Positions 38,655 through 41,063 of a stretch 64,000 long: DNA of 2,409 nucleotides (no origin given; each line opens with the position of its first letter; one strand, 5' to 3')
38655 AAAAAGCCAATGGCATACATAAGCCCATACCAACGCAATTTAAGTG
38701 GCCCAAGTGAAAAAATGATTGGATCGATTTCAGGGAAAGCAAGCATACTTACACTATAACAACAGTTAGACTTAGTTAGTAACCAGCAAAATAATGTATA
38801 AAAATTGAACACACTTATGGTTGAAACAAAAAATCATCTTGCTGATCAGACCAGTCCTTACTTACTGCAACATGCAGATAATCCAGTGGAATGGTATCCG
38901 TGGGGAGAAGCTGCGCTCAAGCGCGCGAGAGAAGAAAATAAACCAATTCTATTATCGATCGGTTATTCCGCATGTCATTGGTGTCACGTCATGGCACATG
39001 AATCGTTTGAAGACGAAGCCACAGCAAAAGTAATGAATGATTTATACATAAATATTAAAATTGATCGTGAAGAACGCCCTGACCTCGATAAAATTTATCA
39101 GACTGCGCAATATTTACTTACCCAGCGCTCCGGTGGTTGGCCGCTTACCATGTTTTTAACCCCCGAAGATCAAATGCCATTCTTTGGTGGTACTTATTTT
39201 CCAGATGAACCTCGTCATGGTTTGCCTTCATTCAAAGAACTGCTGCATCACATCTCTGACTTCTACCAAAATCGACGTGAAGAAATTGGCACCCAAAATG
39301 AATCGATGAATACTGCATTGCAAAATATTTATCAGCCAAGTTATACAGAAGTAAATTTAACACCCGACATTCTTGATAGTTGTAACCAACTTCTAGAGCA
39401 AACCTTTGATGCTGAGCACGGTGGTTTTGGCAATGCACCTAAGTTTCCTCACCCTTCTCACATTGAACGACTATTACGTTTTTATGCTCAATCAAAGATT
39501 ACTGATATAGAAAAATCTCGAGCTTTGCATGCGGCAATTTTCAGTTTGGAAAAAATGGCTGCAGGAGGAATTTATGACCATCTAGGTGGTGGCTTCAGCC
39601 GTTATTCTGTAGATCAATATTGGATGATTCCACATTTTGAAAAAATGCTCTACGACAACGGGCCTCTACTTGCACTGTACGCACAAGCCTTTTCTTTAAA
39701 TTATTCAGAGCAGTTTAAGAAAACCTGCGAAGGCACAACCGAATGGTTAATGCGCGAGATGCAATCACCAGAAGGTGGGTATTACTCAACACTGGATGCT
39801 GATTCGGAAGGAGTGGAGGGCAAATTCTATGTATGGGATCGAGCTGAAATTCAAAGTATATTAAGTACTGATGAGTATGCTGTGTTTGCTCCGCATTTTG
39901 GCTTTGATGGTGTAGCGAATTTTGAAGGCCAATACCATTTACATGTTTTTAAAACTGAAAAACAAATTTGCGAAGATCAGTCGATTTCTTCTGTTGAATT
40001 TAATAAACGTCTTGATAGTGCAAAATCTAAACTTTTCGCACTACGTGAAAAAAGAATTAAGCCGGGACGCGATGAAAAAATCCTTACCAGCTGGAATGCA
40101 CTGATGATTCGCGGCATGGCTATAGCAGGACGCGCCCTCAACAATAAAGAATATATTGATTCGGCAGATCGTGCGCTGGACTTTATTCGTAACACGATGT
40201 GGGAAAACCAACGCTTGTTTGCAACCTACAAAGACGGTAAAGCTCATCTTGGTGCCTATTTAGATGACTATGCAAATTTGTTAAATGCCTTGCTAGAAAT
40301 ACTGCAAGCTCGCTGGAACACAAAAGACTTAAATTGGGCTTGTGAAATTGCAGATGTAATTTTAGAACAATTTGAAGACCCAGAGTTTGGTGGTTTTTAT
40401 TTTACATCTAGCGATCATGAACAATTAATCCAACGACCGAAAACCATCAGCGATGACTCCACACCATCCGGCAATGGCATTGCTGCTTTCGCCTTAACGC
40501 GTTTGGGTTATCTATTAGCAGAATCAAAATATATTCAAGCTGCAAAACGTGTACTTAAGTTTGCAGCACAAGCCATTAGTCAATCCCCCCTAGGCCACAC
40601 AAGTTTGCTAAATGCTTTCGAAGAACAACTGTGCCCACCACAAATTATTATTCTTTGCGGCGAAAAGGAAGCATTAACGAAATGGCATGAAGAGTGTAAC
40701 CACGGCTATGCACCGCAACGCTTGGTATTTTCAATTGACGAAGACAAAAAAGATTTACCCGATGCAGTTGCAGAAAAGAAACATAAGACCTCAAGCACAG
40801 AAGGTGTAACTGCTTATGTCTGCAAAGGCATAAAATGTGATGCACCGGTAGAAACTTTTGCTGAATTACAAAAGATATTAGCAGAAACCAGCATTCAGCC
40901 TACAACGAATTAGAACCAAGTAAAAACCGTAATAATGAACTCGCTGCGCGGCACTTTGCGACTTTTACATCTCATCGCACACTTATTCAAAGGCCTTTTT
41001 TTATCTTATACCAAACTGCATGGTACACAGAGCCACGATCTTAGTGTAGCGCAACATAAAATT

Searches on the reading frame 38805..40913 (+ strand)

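Call 50: search_protein_families(library=pfam, proteins=[window:38805-40913:+], max_evalue=0.00001)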
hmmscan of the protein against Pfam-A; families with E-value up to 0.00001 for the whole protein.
window:38805-40913:+ (702 aa): 2 families
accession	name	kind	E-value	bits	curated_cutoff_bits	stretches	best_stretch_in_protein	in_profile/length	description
PF03190.21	Thioredox_DsbH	-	3.5e-73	245.4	27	1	9-173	1-163/163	Protein of unknown function, DUF255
PF13899.12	Thioredoxin_7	-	1.5e-09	38.3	27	1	29-120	1-83/83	Thioredoxin-like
